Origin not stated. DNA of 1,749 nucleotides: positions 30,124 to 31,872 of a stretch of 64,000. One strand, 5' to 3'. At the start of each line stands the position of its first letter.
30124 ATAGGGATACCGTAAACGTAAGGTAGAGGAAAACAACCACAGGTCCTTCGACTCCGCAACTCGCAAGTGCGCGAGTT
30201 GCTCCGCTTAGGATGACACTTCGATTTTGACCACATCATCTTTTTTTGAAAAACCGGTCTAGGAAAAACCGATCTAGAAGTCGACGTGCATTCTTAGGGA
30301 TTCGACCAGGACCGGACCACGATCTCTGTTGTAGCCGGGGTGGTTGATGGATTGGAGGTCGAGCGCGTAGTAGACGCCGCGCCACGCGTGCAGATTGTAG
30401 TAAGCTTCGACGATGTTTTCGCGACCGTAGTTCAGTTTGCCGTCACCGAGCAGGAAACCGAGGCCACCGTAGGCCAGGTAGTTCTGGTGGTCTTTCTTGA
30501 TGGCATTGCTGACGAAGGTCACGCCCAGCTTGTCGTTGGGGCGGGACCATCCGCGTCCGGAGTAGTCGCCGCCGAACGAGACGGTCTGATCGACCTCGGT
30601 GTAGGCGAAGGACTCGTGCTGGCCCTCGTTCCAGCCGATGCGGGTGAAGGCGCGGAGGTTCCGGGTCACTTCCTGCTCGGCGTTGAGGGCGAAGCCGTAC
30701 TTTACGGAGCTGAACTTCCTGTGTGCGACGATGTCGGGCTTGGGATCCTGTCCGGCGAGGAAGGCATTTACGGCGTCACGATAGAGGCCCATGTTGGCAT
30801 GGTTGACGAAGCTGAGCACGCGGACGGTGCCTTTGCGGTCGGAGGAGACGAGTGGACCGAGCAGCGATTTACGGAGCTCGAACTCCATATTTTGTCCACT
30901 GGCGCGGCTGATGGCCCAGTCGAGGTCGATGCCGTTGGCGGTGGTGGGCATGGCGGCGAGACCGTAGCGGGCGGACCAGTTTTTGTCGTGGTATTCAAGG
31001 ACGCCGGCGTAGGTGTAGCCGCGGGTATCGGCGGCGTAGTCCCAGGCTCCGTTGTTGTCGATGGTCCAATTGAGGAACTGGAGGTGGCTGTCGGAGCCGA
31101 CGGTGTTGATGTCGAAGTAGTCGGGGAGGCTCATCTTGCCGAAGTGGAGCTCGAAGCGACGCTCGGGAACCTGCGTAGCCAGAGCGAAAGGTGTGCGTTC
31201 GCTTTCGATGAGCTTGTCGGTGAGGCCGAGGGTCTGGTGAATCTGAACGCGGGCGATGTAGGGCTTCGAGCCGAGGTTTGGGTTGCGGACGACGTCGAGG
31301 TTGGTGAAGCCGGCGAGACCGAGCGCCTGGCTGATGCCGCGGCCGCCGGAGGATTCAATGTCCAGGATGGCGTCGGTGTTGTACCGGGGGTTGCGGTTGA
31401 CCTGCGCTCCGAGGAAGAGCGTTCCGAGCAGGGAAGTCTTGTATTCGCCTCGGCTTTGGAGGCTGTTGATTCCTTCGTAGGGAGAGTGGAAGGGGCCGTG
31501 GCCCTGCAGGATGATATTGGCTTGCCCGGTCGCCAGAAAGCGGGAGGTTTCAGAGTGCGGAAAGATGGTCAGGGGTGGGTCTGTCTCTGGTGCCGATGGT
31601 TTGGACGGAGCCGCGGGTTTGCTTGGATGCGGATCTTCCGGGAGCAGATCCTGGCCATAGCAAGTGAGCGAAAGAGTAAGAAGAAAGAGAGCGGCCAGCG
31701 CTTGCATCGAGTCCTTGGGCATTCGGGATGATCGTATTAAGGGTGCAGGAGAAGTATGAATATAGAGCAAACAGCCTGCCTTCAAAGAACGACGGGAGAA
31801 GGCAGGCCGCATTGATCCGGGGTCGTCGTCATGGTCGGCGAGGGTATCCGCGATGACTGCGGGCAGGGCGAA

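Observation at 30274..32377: Ni/Co-type RcnR repressor apparently controlling an outer-membrane porin, with no efflux pump in the locus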

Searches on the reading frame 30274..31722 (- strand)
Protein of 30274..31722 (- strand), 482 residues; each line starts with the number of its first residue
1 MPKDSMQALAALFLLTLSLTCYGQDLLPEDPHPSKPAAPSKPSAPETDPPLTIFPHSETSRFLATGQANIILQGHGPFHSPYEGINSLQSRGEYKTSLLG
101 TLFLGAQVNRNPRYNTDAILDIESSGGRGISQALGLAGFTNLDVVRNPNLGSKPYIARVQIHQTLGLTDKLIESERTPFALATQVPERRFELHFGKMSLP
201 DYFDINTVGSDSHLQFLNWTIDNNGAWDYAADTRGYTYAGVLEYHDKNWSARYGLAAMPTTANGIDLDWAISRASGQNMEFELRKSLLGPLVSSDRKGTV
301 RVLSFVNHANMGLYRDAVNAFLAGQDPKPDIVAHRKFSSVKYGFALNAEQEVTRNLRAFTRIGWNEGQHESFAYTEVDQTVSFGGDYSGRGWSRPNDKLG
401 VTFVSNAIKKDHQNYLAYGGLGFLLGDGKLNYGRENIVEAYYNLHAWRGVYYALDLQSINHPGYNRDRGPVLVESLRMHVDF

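Call 3: search_protein_families(library=pfam, proteins=[window:30274-31722:-], max_evalue=0.01)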
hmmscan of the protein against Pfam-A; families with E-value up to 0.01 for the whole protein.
window:30274-31722:- (482 aa): 1 family
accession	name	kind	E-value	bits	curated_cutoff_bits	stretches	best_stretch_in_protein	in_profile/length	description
PF04966.18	OprB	-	4.9e-26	92.4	22.9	1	177-482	77-372/372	Carbohydrate-selective porin, OprB family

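Call 5: find_homologous_proteins(query=window:30274-31722:-, max_evalue=1e-10)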
Query window:30274-31722:- (482 aa): 8000 proteins with E <= 1e-10 among 8000 candidates; the best 120 are listed.
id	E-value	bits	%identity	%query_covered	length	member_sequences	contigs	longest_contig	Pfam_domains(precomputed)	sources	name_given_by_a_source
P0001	0.0e+0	1118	100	100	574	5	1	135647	PF04966.19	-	-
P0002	0.0e+0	1026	92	100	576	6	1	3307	PF04966.19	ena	-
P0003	0.0e+0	1021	92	100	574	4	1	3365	PF04966.19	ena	-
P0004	0.0e+0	1018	91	100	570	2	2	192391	PF04966.19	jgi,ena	jgi:hypothetical protein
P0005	1.4e-297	1005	90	95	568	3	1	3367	PF04966.19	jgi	jgi:high affinity Mn2+ porin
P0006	9.7e-295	996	90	100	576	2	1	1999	PF04966.19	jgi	jgi:high affinity Mn2+ porin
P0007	2.1e-293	991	89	100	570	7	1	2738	PF04966.19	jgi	jgi:high affinity Mn2+ porin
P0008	4.3e-290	980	88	100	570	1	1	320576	PF04966.19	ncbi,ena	-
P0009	2.4e-288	975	86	97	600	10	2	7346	PF04966.19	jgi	jgi:high affinity Mn2+ porin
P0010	3.0e-286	968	85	100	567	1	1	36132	PF04966.19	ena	-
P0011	1.1e-275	933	83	100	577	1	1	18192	PF04966.19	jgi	jgi:hypothetical protein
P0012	6.8e-272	920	81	100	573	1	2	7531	PF04966.19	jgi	jgi:high affinity Mn2+ porin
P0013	5.5e-269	911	81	100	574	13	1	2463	PF04966.19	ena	-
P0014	8.2e-268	907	81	100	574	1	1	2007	PF04966.19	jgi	jgi:high affinity Mn2+ porin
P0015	3.8e-258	875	79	99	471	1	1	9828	PF04966.19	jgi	jgi:high affinity Mn2+ porin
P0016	6.7e-255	864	82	94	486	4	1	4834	PF04966.19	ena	-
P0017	1.2e-253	860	81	95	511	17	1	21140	PF04966.19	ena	-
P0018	4.0e-253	859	79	93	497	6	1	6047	PF04966.19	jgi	jgi:hypothetical protein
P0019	7.2e-253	858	79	94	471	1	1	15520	PF04966.19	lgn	-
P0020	1.6e-252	857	78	98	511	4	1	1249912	PF04966.19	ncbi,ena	-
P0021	2.4e-252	856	77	98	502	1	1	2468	PF04966.19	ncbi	-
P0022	2.8e-252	856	79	93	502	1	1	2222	PF04966.19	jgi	jgi:carbohydrate-selective porin OprB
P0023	8.2e-251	851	78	94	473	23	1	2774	PF04966.19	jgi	jgi:hypothetical protein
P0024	1.3e-250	850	80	93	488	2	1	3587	PF04966.19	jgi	jgi:high affinity Mn2+ porin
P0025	2.2e-250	849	78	94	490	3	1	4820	PF04966.19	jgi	-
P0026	2.6e-250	849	79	93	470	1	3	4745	PF04966.19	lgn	-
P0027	3.0e-250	849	77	99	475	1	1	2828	PF04966.19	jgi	-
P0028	5.4e-250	848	75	100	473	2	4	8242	PF04966.19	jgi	jgi:hypothetical protein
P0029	6.0e-250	848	76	98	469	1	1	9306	PF04966.19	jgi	jgi:hypothetical protein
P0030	1.1e-249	847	74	100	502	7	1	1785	PF04966.19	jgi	jgi:carbohydrate-selective porin OprB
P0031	2.7e-249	846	76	97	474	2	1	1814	PF04966.19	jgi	jgi:hypothetical protein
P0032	4.7e-249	845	79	93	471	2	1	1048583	PF04966.19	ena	-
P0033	5.7e-249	845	78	93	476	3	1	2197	PF04966.19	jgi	jgi:carbohydrate-selective porin OprB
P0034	6.3e-249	845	77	96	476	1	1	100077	PF04966.19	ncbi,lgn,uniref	ncbi:carbohydrate porin [Edaphobacter aggregans]|uniref:carbohydrate porin n=1 Tax=Edaphobacter aggr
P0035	6.5e-249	845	76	99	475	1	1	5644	PF04966.19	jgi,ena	-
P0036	9.5e-249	844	75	100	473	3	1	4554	PF04966.19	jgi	jgi:hypothetical protein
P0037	1.7e-248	843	77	94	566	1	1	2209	PF04966.19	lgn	-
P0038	1.9e-248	843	76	98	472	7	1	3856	PF04966.19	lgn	-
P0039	2.3e-248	843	75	100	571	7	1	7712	PF04966.19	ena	-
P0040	4.1e-248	842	73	100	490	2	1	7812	PF04966.19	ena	-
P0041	5.8e-248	841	74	99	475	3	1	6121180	PF04966.19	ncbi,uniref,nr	ncbi:carbohydrate porin [Edaphobacter modestus]|uniref:Carbohydrate-selective porin (OprB family) n=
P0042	6.5e-248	841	75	98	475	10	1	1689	PF04966.19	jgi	jgi:high affinity Mn2+ porin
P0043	6.7e-248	841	76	98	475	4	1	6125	PF04966.19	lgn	-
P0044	9.6e-248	841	74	100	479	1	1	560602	PF04966.19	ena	-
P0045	1.1e-247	841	79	91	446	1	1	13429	PF04966.19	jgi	jgi:hypothetical protein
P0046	1.8e-247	840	78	94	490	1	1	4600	PF04966.19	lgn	-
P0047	1.9e-247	840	76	98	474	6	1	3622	PF04966.19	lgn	-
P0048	2.3e-247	839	79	93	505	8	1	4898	PF04966.19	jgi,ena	-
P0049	2.7e-247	839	75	100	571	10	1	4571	PF04966.19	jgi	-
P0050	4.9e-247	838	76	98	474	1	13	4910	PF04966.19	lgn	-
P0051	1.4e-246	837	79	93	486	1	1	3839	PF04966.19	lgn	-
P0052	2.3e-246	836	77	94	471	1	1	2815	PF04966.19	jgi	jgi:hypothetical protein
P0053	2.6e-246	836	78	94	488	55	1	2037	PF04966.19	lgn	-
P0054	3.8e-246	835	79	93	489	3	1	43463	PF04966.19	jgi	jgi:high affinity Mn2+ porin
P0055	4.2e-246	835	75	98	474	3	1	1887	PF04966.19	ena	-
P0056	4.8e-246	835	78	92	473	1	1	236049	PF04966.19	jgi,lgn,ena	-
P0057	5.0e-246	835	75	97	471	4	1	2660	PF04966.19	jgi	-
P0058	5.1e-246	835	79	92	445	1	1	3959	PF04966.19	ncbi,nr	ncbi:MAG TPA: carbohydrate porin [Edaphobacter sp.]|nr:carbohydrate porin [Edaphobacter sp.]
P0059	7.2e-246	835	75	100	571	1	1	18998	PF04966.19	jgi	jgi:high affinity Mn2+ porin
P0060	1.2e-245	834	79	92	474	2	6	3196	PF04966.19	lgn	-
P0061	1.3e-245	834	76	94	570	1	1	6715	PF04966.19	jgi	jgi:high affinity Mn2+ porin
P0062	1.6e-245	833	73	99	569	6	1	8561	PF04966.19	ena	-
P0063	1.9e-245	833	74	99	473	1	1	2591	PF04966.19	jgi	jgi:hypothetical protein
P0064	2.4e-245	833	75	99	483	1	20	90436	PF04966.19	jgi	jgi:high affinity Mn2+ porin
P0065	2.7e-245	833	75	100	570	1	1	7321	PF04966.19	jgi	jgi:high affinity Mn2+ porin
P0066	2.8e-245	833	74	100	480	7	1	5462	PF04966.19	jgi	jgi:high affinity Mn2+ porin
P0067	3.5e-245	832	74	99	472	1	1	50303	PF04966.19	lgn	-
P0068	3.9e-245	832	79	92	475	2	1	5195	PF04966.19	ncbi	ncbi:MAG TPA: carbohydrate porin [Edaphobacter sp.]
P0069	7.5e-245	831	76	97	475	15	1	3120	PF04966.19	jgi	jgi:high affinity Mn2+ porin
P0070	1.1e-244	831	78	93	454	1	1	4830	PF04966.19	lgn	-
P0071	1.3e-244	830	75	100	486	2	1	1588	PF04966.19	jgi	-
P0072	3.4e-244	829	73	100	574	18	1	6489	PF04966.19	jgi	jgi:high affinity Mn2+ porin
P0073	3.4e-244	829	80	89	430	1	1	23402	PF04966.19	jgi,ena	-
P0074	5.1e-244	828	74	99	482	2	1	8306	PF04966.19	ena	-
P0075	5.5e-244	828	74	100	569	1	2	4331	PF04966.19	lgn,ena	-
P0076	5.7e-244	828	78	92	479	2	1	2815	PF04966.19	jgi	jgi:hypothetical protein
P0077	5.9e-244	828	78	94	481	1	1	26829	PF04966.19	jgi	jgi:hypothetical protein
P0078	1.0e-243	827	81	89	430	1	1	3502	PF04966.19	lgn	-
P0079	1.5e-243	827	75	94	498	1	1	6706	PF04966.19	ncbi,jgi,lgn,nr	ncbi:MAG TPA: carbohydrate porin [Edaphobacter sp.]|nr:carbohydrate porin [Edaphobacter sp.]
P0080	1.6e-243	827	74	98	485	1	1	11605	PF04966.19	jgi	jgi:high affinity Mn2+ porin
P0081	1.8e-243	827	80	89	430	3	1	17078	PF04966.19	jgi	jgi:carbohydrate-selective porin OprB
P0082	2.1e-243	826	74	99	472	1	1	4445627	PF04966.19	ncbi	-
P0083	2.6e-243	826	76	94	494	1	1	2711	PF04966.19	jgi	jgi:carbohydrate-selective porin OprB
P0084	3.6e-243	826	78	91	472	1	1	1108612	PF04966.19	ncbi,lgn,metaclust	metaclust:status=active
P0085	3.9e-243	826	72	100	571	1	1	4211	PF04966.19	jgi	jgi:high affinity Mn2+ porin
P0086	4.4e-243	825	78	93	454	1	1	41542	PF04966.19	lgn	-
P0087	4.6e-243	825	75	98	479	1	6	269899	PF04966.19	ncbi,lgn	-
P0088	5.7e-243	825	72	100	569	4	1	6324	PF04966.19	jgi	jgi:high affinity Mn2+ porin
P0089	6.8e-243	825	77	92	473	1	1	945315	PF04966.19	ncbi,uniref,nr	ncbi:MAG: carbohydrate porin [Edaphobacter sp.]|uniref:carbohydrate porin n=1 Tax=Edaphobacter sp. T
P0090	6.9e-243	825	78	93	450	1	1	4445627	PF04966.19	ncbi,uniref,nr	ncbi:carbohydrate porin [Edaphobacter flagellatus]|uniref:carbohydrate porin n=1 Tax=Edaphobacter fl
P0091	9.1e-243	824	80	89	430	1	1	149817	PF04966.19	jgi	-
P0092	9.1e-243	824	75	100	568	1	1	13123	PF04966.19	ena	-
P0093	9.1e-243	824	74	100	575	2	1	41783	PF04966.19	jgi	jgi:high affinity Mn2+ porin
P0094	1.3e-242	824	76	96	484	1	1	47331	PF04966.19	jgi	jgi:hypothetical protein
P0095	1.8e-242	823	76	95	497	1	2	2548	PF04966.19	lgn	-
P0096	2.1e-242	823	75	94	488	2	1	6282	PF04966.19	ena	-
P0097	3.1e-242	823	73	100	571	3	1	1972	PF04966.19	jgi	jgi:high affinity Mn2+ porin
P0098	3.1e-242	823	76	95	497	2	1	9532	PF04966.19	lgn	-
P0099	4.3e-242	822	74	100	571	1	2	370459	PF04966.19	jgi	jgi:high affinity Mn2+ porin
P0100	4.9e-242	822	73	100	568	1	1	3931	PF04966.19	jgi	jgi:high affinity Mn2+ porin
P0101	5.9e-242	822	75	94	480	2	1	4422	PF04966.19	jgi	jgi:hypothetical protein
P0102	5.9e-242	822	77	95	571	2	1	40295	PF04966.19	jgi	jgi:high affinity Mn2+ porin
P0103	1.2e-241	821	71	99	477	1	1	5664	PF04966.19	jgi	jgi:hypothetical protein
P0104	1.4e-241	820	74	99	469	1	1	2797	PF04966.19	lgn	-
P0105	1.4e-241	820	73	100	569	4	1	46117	PF04966.19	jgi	jgi:high affinity Mn2+ porin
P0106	1.4e-241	820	72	100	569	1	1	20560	PF04966.19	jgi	jgi:high affinity Mn2+ porin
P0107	1.8e-241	820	74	100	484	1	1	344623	PF04966.19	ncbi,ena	-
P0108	2.1e-241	820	74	97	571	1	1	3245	PF04966.19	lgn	-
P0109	2.4e-241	820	75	97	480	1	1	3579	PF04966.19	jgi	jgi:high affinity Mn2+ porin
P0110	4.3e-241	819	77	93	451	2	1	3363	PF04966.19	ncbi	ncbi:MAG TPA: carbohydrate porin, partial [Edaphobacter sp.]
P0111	4.4e-241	819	74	99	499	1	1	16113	PF04966.19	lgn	-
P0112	5.9e-241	818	76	94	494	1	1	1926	PF04966.19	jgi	jgi:high affinity Mn2+ porin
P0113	6.5e-241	818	75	94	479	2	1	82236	PF04966.19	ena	-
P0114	7.1e-241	818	74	97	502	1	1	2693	PF04966.19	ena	-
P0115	7.3e-241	818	75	94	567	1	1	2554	PF04966.19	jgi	jgi:high affinity Mn2+ porin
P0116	8.1e-241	818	79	89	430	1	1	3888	PF04966.19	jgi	jgi:hypothetical protein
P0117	8.6e-241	818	74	96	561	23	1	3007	PF04966.19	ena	-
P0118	1.0e-240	818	73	99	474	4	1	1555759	PF04966.19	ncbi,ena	-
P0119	1.1e-240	818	76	93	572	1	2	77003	PF04966.19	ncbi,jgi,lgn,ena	ncbi:MAG: carbohydrate porin [Edaphobacter sp.]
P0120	1.8e-240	817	74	97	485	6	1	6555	PF04966.19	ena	-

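Call 6: search_protein_families(library=ncbifam, proteins=[window:30274-31722:-], max_evalue=0.01)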
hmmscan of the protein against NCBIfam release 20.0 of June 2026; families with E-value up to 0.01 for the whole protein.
window:30274-31722:- (482 aa): 0 families

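Call 9: find_related_loci(query=A1, collection=genome_contigs, flank=6000)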
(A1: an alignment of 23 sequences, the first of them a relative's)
Query A1 (574 aa) in genome_contigs; peptide patterns used: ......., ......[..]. (x = any residue, [..] = any of these).
600 stretches matched a pattern (row limit reached: there are more); 568 encode a relative of the query (tblastn E <= 1e-3); the best 80 are kept; 80 distinct loci.
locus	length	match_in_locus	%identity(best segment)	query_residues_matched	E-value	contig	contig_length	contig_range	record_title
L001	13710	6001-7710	85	1-574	0e+0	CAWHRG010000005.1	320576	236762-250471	MAG: uncultured Acidobacteriaceae bacterium isolate MFD06714.bin.1.47 genome assembly, contig: contig_49633, whole genom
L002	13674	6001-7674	70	13-574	0e+0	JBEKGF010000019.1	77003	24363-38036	MAG: Edaphobacter sp. isolate SPRUCE 247 SPRUCE_247_19, whole genome shotgun sequence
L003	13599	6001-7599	66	20-574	0e+0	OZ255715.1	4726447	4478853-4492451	MAG: Edaphobacter sp. isolate f79cf2c5-0272-47ae-b100-8e1ab2a97da8 genome assembly, chromosome: 1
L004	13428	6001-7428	78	104-574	0e+0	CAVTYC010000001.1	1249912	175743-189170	MAG: uncultured Acidobacteriaceae bacterium isolate MFD06714.bin.2.186 genome assembly, contig: contig_16847, whole geno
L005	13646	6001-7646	73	20-574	0e+0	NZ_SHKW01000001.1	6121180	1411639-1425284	Edaphobacter modestus strain DSM 18101 Ga0242575_11, whole genome shotgun sequence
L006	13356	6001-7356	78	117-574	0e+0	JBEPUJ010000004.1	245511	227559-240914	MAG: Terriglobales bacterium isolate 22E.maxbin.012 NODE_23_length_245511_cov_20.885927, whole genome shotgun sequence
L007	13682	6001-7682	74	2-574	0e+0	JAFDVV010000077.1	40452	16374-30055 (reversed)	MAG: Acidobacteria bacterium isolate SZAS AMP-1 ACID-AMP-1__77__length-40452, whole genome shotgun sequence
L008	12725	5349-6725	74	110-574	0e+0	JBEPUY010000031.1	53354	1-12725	MAG: Granulicella sp. isolate 22E.metabat2_refined.034_sub NODE_521_length_53354_cov_14.545864, whole genome shotgun seq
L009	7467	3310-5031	63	1-574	0e+0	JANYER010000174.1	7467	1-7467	MAG: Granulicella sp. isolate 338R_metabinner_35_sub 338R_k141_1214642, whole genome shotgun sequence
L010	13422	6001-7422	71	101-574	0e+0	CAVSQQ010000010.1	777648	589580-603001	MAG: uncultured Acidobacteriaceae bacterium isolate MFD05841.bin.1.111 genome assembly, contig: contig_36244, whole geno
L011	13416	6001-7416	73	101-574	0e+0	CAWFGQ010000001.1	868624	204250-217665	MAG: uncultured Acidobacteriaceae bacterium isolate MFD04967.bin.1.60 genome assembly, contig: contig_32606, whole genom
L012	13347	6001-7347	74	124-574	0e+0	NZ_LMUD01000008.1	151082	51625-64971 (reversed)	Granulicella sp. S190 NODE_9_length_150986_cov_7.938769, whole genome shotgun sequence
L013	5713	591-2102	63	67-574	0e+0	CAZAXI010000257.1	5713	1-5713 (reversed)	MAG TPA_asm: uncultured Granulicella sp. isolate binchicken_co3_11 genome assembly, contig: NODE_46309_length_5713_cov_1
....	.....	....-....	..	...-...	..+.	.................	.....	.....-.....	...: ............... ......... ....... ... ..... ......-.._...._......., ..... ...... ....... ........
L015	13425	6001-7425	67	97-574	0e+0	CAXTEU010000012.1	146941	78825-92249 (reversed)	MAG TPA_asm: uncultured Acidobacteriaceae bacterium isolate private_TS1974_metawrap_bin.5 genome assembly, contig: priva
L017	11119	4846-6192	68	120-574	0e+0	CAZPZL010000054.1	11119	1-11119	MAG TPA_asm: uncultured Granulicella sp. isolate binchicken_co3_305 genome assembly, contig: NODE_19127_length_11119_cov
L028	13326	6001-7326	77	130-574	0e+0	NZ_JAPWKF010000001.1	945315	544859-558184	MAG: Edaphobacter sp. isolate Chal_Metagen_Bin11 980, whole genome shotgun sequence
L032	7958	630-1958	66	128-574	0e+0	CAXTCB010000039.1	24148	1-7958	MAG TPA_asm: uncultured Acidobacteriaceae bacterium isolate private_T1888_metawrap_bin.18 genome assembly, contig: priva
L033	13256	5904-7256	68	118-574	0e+0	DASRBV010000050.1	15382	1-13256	MAG TPA_asm: Pseudacidobacterium sp. isolate SMAG_U9936 k141_559416, whole genome shotgun sequence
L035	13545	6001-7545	61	92-574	0e+0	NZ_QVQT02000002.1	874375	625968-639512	Paracidobacterium acidisoli strain 4G-K13 scaffold2, whole genome shotgun sequence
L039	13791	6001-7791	55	24-574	0e+0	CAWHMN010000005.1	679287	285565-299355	MAG: uncultured Acidobacteriaceae bacterium isolate MFD09603.bin.1.211 genome assembly, contig: contig_3974, whole genom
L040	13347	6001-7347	67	121-574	0e+0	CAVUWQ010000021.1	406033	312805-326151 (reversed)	MAG: uncultured Acidobacteriaceae bacterium isolate MFD04540.bin.1.109 genome assembly, contig: contig_22256, whole geno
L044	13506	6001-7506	59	100-574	0e+0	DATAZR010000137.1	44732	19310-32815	MAG TPA_asm: Acidobacteriaceae bacterium isolate SMAG_U5710 k141_1340273, whole genome shotgun sequence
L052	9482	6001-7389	62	108-574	0e+0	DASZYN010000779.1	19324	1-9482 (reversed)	MAG TPA_asm: Acidobacteriaceae bacterium isolate SMAG_U6211 k141_748526, whole genome shotgun sequence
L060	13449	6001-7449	58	86-574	0e+0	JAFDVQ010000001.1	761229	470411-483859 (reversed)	MAG: Acidobacteria bacterium isolate SZAS-3 LIN-320__1__length-761229, whole genome shotgun sequence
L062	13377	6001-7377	65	120-574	0e+0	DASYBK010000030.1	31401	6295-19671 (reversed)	MAG TPA_asm: Acidobacteriaceae bacterium isolate SMAG_U4905 k141_921749, whole genome shotgun sequence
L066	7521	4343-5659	64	135-574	0e+0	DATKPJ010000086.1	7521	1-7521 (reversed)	MAG TPA_asm: Terracidiphilus sp. isolate SMAG_U14788 k141_77501, whole genome shotgun sequence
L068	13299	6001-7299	63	137-574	0e+0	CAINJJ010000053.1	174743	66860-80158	MAG: uncultured Acidobacteriaceae bacterium isolate AM3_bin-1327 genome assembly, contig: bin-1327:53/56, whole genome s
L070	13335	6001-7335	65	126-574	0e+0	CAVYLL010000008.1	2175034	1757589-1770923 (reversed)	MAG: uncultured Acidobacteriaceae bacterium isolate MFD05521.bin.1.48 genome assembly, contig: contig_8611, whole genome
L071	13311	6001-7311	66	132-574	0e+0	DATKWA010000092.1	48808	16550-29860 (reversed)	MAG TPA_asm: Terracidiphilus sp. isolate SMAG_U14148 k141_1274820, whole genome shotgun sequence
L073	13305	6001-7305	66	139-574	0e+0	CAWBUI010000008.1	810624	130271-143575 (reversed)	MAG: uncultured Acidobacteriaceae bacterium isolate MFD04580.bin.2.23 genome assembly, contig: contig_47305, whole genom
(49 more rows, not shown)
